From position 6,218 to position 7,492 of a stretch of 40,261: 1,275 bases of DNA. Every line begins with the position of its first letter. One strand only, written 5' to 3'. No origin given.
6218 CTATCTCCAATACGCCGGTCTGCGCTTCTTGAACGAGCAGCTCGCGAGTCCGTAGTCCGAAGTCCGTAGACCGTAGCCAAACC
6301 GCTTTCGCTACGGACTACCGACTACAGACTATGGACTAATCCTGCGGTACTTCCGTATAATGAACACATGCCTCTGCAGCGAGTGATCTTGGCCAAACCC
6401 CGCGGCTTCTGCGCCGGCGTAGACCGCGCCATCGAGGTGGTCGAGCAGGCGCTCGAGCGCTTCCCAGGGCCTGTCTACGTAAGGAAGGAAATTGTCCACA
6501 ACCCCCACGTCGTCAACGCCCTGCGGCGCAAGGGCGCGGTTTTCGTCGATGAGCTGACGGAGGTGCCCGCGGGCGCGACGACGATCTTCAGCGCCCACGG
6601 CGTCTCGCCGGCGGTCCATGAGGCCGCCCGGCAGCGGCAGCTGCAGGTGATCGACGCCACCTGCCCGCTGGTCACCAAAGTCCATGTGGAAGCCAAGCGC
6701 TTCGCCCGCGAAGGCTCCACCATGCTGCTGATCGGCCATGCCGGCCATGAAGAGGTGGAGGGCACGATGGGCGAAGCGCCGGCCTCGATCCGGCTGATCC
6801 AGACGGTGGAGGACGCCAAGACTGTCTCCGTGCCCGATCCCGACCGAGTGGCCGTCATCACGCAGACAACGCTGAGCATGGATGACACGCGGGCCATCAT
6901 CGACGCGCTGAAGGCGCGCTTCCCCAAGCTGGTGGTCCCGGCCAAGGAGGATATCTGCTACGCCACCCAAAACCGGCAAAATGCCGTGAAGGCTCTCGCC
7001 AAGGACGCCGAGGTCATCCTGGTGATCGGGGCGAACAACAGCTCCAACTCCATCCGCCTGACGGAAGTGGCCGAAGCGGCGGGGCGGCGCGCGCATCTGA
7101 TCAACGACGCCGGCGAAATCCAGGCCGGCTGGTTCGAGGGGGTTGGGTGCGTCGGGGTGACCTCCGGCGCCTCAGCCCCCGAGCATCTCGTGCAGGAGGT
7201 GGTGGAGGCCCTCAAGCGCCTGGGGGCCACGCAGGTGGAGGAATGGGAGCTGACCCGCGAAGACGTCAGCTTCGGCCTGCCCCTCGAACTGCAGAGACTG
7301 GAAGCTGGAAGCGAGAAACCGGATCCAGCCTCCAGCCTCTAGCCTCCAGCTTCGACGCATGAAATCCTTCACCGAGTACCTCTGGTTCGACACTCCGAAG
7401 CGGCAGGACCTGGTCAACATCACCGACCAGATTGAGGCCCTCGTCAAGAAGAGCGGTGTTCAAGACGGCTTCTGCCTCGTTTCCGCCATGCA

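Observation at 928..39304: Superfamily of palindromic elements built from tandem ~7-nt words, placed exactly on gene boundaries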

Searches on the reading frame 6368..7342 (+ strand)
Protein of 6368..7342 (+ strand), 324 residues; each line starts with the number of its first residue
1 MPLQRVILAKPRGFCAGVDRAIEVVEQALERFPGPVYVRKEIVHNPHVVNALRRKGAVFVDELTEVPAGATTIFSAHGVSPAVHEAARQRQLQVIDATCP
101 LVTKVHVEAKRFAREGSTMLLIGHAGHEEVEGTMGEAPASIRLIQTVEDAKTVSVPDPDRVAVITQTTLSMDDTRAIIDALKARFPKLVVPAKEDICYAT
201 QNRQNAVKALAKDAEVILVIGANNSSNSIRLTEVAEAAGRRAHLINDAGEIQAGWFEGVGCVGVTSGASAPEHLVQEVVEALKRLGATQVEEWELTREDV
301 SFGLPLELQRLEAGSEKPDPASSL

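Call 7: search_protein_families(library=pfam, proteins=[window:6368-7342:+])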
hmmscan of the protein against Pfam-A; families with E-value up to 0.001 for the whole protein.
window:6368-7342:+ (324 aa): 1 family
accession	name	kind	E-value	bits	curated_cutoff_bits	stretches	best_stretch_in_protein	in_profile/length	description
PF02401.23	LYTB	-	6.2e-98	327.8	24.5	1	6-283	1-267/267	LytB protein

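Call 43: find_encoding_contigs(protein=window:6368-7342:+, flank=10000, max_places=6)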
Protein window:6368-7342:+ (324 aa): no gene with exactly this product is on record in the collection.
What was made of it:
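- Tried and rejected: Looking up the window's own LytB found no record (call 43).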

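Call 44: find_homologous_proteins(query=window:6368-7342:+, max_evalue=1e-60)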
Query window:6368-7342:+ (324 aa): 8000 proteins with E <= 1e-60 among 8000 candidates; the best 120 are listed.
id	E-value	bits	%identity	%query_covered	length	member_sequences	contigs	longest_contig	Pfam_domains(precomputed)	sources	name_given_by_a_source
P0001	6.5e-206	700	100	100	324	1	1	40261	PF02401.24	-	-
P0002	1.2e-178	611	91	96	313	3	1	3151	PF02401.24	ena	-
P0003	1.4e-169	581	86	95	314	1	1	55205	PF02401.24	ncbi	-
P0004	1.6e-167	574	84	97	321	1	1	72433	PF02401.24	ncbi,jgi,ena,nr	ncbi:MAG: 4-hydroxy-3-methylbut-2-enyl diphosphate reductase [Candidatus Omnitrophica bacterium CG11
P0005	2.0e-167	574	84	96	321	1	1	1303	PF02401.24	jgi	jgi:4-hydroxy-3-methylbut-2-enyl diphosphate reductase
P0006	3.1e-167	573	84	95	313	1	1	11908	PF02401.24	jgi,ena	-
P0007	5.1e-167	573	85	95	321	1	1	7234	PF02401.24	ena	-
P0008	5.3e-167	573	85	96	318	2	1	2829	PF02401.24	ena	-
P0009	7.3e-167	572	82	100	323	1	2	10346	PF02401.24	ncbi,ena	-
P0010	1.2e-166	572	84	97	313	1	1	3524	PF02401.24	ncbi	-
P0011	1.5e-166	571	86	94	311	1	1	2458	PF02401.24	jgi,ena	-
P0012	2.0e-166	571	86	95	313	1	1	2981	PF02401.24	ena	-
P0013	3.0e-166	570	82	97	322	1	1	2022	PF02401.24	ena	-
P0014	7.2e-166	569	84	95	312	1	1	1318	PF02401.24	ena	-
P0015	7.7e-166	569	84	96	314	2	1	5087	PF02401.24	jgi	jgi:4-hydroxy-3-methylbut-2-enyl diphosphate reductase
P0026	1.4e-164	565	80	100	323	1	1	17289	PF02401.24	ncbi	-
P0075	4.4e-161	553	83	95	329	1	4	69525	PF02401.24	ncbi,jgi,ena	-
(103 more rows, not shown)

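Call 45: find_encoding_contigs(protein=P0003, flank=10000, max_places=1)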
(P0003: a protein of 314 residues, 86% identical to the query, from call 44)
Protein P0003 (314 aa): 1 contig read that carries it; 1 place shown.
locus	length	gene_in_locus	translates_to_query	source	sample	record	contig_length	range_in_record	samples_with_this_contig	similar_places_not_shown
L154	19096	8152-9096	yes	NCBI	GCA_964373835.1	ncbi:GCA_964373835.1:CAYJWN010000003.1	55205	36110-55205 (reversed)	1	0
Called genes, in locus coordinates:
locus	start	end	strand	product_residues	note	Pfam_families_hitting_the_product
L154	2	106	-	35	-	?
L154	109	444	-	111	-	-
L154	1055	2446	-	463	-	-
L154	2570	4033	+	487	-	PF01523:PmbA_TldD_1st, PF19289:PmbA_TldD_3rd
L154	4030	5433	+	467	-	PF19289:PmbA_TldD_3rd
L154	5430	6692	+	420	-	PF02811:PHP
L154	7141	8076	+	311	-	PF00326:Peptidase_S9 (weak)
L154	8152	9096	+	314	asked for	PF02401:LYTB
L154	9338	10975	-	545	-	-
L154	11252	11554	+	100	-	PF01402:RHH_1, PF09957:VapB_antitoxin (faint)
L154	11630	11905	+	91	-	-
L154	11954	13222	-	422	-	PF03417:AAT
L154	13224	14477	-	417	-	PF04734:Ceramidase_alk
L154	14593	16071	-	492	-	PF01743:PolyA_pol, PF12627:PolyA_pol_RNAbd, PF01966:HD, PF13735:tRNA_NucTran2_2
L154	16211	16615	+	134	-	PF07719:TPR_2 (faint), PF13181:TPR_8 (faint), PF13424:TPR_12 (faint), PF00515:TPR_1 (weak)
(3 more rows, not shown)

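Call 46: find_encoding_contigs(protein=P0004, flank=10000, max_places=1)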
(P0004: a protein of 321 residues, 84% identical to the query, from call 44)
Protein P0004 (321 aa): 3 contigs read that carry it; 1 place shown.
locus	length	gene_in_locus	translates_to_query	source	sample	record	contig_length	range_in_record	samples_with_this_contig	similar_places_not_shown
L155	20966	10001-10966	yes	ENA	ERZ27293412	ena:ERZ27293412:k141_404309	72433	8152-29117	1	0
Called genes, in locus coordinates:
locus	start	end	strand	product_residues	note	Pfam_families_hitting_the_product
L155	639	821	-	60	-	-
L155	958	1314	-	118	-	PF01381:HTH_3 (weak)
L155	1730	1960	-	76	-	PF22513:FitA-like_RHH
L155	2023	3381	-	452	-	-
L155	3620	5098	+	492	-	PF01523:PmbA_TldD_1st, PF19289:PmbA_TldD_3rd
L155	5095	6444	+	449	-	PF19289:PmbA_TldD_3rd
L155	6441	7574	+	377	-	-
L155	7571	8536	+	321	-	PF00326:Peptidase_S9 (weak)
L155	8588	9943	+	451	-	-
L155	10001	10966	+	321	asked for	PF02401:LYTB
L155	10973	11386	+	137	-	PF01894:YjbQ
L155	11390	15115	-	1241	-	PF00082:Peptidase_S8, PF00930:DPPIV_N (faint), PF26550:Tricorn_2nd (weak), PF26549:Tricorn_N, PF02018:CBM_4_9 (weak)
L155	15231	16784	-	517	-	-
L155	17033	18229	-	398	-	PF03417:AAT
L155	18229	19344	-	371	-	PF04734:Ceramidase_alk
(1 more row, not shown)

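Call 47: find_encoding_contigs(protein=P0026, flank=10000, max_places=1)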
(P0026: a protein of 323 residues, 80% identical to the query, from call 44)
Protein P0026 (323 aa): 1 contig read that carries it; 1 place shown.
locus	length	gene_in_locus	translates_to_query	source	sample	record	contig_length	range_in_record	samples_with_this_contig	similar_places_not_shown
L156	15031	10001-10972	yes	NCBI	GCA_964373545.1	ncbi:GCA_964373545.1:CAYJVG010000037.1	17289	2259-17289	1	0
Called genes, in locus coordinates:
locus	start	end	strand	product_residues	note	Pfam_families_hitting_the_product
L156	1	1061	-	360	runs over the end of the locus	-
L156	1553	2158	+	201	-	-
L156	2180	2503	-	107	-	-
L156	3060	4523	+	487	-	PF01523:PmbA_TldD_1st, PF19289:PmbA_TldD_3rd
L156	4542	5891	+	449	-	PF19289:PmbA_TldD_3rd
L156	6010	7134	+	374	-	PF02811:PHP (weak)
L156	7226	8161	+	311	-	PF12740:PETase (weak), PF00326:Peptidase_S9 (weak)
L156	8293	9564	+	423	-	PF16241:DUF4900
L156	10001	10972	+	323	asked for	PF02401:LYTB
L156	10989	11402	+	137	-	PF01894:YjbQ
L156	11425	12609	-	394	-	PF03417:AAT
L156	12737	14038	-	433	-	PF04734:Ceramidase_alk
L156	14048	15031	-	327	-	?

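Call 48: find_encoding_contigs(protein=P0075, flank=10000, max_places=1)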
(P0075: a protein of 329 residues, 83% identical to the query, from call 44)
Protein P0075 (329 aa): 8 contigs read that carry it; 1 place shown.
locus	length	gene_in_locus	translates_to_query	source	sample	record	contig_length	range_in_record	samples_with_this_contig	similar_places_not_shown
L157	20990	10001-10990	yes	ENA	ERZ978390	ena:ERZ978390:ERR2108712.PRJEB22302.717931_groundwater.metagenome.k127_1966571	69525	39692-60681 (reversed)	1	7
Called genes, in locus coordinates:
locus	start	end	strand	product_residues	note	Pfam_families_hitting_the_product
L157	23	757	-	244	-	PF01902:Diphthami_syn_2_N, PF28410:Diphthami_syn_2_C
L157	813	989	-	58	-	-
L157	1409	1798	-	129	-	PF04993:TfoX_N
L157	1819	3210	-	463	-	-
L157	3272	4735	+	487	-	PF01523:PmbA_TldD_1st, PF19289:PmbA_TldD_3rd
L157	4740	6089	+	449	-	PF19289:PmbA_TldD_3rd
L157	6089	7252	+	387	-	-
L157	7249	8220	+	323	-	PF12740:PETase (weak), PF00326:Peptidase_S9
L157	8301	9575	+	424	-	PF16241:DUF4900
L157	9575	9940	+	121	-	-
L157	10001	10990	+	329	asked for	PF02401:LYTB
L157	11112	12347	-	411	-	PF03417:AAT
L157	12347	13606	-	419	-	PF04734:Ceramidase_alk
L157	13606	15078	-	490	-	PF01743:PolyA_pol, PF12627:PolyA_pol_RNAbd, PF01966:HD, PF13735:tRNA_NucTran2_2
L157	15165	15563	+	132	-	-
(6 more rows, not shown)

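Call 74: find_encoding_contigs(protein=P0002, flank=3000, max_places=3)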
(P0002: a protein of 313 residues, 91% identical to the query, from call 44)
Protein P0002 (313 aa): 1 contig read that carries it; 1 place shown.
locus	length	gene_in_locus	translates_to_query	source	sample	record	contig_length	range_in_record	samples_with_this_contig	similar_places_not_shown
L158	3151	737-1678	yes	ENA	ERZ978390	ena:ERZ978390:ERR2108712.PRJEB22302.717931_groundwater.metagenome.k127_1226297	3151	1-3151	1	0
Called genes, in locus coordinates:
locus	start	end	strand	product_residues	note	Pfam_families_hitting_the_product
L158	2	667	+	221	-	?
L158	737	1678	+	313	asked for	PF02401:LYTB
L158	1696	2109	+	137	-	PF01894:YjbQ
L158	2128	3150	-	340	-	?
